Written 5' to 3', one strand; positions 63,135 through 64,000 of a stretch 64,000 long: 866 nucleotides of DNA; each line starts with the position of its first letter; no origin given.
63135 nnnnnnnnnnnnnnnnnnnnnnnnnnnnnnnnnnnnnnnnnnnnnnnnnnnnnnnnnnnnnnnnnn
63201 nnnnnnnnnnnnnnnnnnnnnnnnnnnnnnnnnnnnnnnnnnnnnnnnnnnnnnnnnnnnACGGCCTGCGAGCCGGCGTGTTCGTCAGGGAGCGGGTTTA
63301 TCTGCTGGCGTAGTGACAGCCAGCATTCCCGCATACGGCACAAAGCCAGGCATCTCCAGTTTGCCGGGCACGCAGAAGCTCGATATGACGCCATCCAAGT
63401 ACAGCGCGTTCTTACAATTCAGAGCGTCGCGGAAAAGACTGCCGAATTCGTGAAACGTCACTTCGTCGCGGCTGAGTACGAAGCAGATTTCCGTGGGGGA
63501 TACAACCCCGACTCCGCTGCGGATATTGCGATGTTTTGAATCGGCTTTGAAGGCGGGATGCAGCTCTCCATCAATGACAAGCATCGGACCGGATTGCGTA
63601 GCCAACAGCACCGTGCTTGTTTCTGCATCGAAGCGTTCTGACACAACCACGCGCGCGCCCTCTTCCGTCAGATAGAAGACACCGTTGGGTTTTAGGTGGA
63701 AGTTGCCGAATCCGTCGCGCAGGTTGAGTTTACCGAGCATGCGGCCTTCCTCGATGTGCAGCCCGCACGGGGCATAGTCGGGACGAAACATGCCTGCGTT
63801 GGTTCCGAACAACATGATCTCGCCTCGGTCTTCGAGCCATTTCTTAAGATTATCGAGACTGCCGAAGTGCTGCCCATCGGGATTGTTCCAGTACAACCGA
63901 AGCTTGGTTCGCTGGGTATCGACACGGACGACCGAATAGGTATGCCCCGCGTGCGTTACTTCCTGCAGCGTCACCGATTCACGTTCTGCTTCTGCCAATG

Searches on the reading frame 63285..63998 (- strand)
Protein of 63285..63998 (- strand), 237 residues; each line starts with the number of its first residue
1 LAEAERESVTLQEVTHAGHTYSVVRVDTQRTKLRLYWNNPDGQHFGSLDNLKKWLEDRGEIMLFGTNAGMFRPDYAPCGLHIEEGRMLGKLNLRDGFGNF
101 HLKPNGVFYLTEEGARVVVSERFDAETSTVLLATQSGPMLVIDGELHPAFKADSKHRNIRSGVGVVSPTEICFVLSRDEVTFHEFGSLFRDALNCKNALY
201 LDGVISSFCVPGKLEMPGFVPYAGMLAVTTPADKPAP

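Call 58: search_protein_families(library=pfam, proteins=[window:63285-63998:-], max_evalue=0.00001)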
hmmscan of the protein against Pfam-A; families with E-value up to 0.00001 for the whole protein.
window:63285-63998:- (237 aa): 1 family
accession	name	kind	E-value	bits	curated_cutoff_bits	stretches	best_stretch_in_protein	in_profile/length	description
PF09992.14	NAGPA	-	1.2e-20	74.8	25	1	64-210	5-145/169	Phosphodiester glycosidase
